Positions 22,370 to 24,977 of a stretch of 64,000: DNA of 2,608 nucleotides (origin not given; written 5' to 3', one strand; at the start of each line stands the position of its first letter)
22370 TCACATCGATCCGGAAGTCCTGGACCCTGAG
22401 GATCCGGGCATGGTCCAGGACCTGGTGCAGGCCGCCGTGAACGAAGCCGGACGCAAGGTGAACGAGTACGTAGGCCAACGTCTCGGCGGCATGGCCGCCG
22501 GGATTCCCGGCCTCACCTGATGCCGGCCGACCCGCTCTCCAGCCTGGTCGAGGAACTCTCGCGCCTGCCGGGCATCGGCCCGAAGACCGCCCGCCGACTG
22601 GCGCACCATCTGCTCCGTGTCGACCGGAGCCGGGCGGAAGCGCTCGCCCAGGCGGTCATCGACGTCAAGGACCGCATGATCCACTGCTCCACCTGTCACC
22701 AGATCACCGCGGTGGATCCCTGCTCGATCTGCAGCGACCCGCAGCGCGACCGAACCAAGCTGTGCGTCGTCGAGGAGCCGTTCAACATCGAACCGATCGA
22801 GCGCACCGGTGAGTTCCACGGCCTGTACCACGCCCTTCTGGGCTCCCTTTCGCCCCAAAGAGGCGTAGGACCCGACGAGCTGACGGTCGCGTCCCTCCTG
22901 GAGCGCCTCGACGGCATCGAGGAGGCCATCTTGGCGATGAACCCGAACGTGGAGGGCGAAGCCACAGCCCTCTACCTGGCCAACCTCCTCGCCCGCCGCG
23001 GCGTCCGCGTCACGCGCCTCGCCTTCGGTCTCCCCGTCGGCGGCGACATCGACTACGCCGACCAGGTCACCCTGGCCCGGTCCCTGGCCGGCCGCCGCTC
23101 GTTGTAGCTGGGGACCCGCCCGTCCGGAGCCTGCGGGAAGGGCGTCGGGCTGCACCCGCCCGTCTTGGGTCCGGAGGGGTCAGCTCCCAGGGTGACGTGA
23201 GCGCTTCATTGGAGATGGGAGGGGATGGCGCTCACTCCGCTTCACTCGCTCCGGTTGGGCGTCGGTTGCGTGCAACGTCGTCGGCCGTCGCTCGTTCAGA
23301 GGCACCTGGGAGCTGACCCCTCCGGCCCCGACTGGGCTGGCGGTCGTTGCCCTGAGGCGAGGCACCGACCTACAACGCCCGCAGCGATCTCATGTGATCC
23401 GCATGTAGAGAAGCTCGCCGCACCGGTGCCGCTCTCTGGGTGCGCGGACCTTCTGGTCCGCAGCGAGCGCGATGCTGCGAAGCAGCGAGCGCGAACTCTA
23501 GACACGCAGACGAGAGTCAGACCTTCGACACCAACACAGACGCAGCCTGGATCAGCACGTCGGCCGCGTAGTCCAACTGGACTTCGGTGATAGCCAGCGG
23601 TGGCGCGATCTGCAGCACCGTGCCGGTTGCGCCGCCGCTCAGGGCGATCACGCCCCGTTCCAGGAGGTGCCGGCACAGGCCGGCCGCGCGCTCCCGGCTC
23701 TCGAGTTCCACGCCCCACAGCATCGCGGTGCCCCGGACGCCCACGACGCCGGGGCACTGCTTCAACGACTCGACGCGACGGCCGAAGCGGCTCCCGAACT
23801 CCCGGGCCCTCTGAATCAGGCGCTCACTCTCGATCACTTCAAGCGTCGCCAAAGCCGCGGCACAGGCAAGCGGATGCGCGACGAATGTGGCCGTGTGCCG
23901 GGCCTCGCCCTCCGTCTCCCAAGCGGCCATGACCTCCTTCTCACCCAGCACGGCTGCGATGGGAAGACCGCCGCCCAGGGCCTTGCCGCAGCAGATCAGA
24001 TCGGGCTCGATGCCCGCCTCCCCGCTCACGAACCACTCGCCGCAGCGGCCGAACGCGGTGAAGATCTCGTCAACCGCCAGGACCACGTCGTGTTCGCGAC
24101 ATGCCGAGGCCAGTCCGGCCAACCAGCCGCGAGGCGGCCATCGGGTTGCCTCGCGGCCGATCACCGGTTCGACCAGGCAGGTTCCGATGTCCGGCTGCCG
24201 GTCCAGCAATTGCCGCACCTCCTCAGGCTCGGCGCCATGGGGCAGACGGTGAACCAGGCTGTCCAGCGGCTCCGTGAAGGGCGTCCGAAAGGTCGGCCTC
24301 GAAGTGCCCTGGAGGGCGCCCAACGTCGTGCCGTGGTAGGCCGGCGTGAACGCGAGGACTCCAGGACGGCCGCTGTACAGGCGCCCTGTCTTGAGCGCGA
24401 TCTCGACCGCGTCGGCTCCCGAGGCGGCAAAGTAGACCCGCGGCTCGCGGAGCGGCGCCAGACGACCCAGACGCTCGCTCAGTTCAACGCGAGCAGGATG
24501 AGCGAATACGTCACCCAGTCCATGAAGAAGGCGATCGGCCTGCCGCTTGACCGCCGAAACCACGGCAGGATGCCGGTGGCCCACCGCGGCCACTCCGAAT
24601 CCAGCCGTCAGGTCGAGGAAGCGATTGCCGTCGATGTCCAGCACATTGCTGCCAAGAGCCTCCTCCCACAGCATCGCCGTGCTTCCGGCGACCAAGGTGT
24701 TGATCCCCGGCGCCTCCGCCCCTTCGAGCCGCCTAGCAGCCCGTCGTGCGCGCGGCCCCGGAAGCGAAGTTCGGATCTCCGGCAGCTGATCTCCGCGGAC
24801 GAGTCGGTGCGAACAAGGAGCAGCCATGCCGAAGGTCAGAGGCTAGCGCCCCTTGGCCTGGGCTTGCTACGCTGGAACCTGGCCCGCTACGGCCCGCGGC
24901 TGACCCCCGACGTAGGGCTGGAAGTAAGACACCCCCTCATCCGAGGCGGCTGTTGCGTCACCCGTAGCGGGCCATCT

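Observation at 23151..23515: ~340-bp structured repeat family in intergenic gaps (at least 4 full/partial copies plus fragments)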

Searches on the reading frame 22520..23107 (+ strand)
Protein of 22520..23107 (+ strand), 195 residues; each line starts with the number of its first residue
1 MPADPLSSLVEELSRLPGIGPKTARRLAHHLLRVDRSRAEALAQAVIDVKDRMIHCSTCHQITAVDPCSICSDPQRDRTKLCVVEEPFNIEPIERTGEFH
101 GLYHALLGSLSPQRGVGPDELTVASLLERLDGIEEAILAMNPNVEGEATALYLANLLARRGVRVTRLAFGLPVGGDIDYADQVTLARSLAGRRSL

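Call 15: search_protein_families(library=pfam, proteins=[window:22520-23107:+])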
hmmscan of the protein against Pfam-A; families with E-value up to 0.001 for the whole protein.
window:22520-23107:+ (195 aa): 7 families
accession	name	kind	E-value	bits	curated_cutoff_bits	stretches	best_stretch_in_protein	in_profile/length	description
PF13662.12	Toprim_4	-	4.4e-20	72.1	25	1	80-168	2-85/85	Toprim domain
PF21176.3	RecR_HhH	-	1.1e-17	64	27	1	7-48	2-43/45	RecR, helix-hairpin-helix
PF21175.2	RecR_C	-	3.9e-12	45.8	22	1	170-193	1-24/24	RecR, C-terminal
PF01751.28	Toprim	-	1.3e-09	38.5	23.1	1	80-166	1-95/96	Toprim domain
PF00633.29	HHH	-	1e-05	25.6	24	1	10-27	10-27/30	Helix-hairpin-helix motif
PF14520.12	HHH_5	-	9.9e-05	23.2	27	1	11-32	2-23/57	Helix-hairpin-helix domain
PF02132.21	RecR_ZnF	-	0.00024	21.3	22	1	55-73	3-21/21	RecR, Cys4-zinc finger domain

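Call 76: find_encoding_contigs(protein=window:22520-23107:+, flank=3000, max_places=6)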
Protein window:22520-23107:+ (195 aa): 6 contigs read that carry it; 5 places shown.
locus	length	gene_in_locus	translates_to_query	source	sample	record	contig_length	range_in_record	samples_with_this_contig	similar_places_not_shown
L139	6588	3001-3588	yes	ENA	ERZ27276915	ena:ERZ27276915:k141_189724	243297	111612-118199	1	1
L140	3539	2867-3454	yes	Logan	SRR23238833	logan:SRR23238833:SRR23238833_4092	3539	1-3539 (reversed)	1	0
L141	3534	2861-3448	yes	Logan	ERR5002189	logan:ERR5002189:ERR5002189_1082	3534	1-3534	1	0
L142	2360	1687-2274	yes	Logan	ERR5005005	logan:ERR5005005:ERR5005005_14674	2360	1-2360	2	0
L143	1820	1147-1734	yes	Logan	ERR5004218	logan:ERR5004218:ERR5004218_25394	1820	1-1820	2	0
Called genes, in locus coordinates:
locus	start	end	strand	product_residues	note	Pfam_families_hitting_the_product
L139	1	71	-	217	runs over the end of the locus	PF00825:Ribonuclease_P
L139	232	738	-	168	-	PF00383:dCMP_cyt_deam_1, PF14437:MafB19-deam, PF14439:Bd3614-deam (weak)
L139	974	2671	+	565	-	PF05496:RuvB_N (faint), PF13177:DNA_pol3_delta2, PF13401:AAA_22 (weak), PF13604:AAA_30 (faint), PF00004:AAA, PF07724:AAA_2 (weak), PF22608:DNAX_ATPase_lid, PF12169:DNA_pol3_gamma3, +1 more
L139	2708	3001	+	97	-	PF02575:YbaB_DNA_bd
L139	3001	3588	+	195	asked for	PF21176:RecR_HhH, PF00633:HHH (faint), PF01751:Toprim, PF13662:Toprim_4, PF21175:RecR_C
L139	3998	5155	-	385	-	PF00202:Aminotran_3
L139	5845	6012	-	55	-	-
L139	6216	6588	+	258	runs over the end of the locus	-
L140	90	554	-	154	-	PF00383:dCMP_cyt_deam_1, PF14437:MafB19-deam, PF14439:Bd3614-deam (weak)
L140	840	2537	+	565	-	PF05496:RuvB_N (faint), PF13177:DNA_pol3_delta2, PF13401:AAA_22, PF13604:AAA_30 (weak), PF00004:AAA, PF07724:AAA_2, PF22608:DNAX_ATPase_lid, PF12169:DNA_pol3_gamma3, +2 more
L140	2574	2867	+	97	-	PF02575:YbaB_DNA_bd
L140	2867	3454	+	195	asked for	PF21176:RecR_HhH, PF00633:HHH (faint), PF01751:Toprim, PF13662:Toprim_4, PF21175:RecR_C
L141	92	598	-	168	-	PF00383:dCMP_cyt_deam_1, PF14437:MafB19-deam, PF14439:Bd3614-deam (weak)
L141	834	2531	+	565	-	PF05496:RuvB_N (faint), PF13177:DNA_pol3_delta2, PF13401:AAA_22 (weak), PF13604:AAA_30 (faint), PF00004:AAA, PF07724:AAA_2 (weak), PF22608:DNAX_ATPase_lid, PF12169:DNA_pol3_gamma3, +1 more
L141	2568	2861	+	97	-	PF02575:YbaB_DNA_bd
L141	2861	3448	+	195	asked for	PF21176:RecR_HhH, PF00633:HHH (faint), PF01751:Toprim, PF13662:Toprim_4, PF21175:RecR_C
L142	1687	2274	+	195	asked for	PF21176:RecR_HhH, PF00633:HHH (faint), PF01751:Toprim, PF13662:Toprim_4, PF21175:RecR_C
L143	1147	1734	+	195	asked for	PF21176:RecR_HhH, PF00633:HHH (faint), PF01751:Toprim, PF13662:Toprim_4, PF21175:RecR_C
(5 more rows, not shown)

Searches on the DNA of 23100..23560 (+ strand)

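Call 12: search_rna_families(source=window, start=23100, end=23560, threshold=evalue, max_evalue=10)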
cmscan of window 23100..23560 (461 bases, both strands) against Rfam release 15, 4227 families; matches with E-value up to 10: 3.
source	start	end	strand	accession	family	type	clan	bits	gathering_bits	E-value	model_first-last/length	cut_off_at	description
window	23329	23440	+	RF01812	Pxr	Gene; sRNA;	-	20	80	0.29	1-109/109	no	Pxr regulatory sRNA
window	23154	23344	+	RF04119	MIR1858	Gene; miRNA;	-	15.9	137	5.3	1-197/197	no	MIR1858 microRNA precursor family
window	23289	23360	-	RF00454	p27_CRE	Cis-reg;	-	13.5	42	7.3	1-59/59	no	p27 cis-regulatory element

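Call 77: search_dna_similar(query=window:23140-23470:+, collection=plasmids, mode=distant, max_rows=10)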
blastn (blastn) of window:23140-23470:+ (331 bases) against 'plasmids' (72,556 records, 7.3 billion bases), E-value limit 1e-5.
No match.

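Call 78: search_dna_similar(query=window:23140-23470:+, collection=phages, mode=distant, max_rows=10)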
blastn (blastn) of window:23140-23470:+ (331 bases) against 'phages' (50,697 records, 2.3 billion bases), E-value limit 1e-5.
No match.

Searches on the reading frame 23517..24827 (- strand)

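Call 15: search_protein_families(library=pfam, proteins=[window:23517-24827:-])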
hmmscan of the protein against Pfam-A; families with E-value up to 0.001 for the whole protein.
window:23517-24827:- (436 aa): 1 family
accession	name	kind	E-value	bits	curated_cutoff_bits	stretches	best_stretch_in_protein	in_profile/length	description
PF00202.27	Aminotran_3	-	2.3e-82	277.3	30.5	1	51-428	10-402/403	Aminotransferase class-III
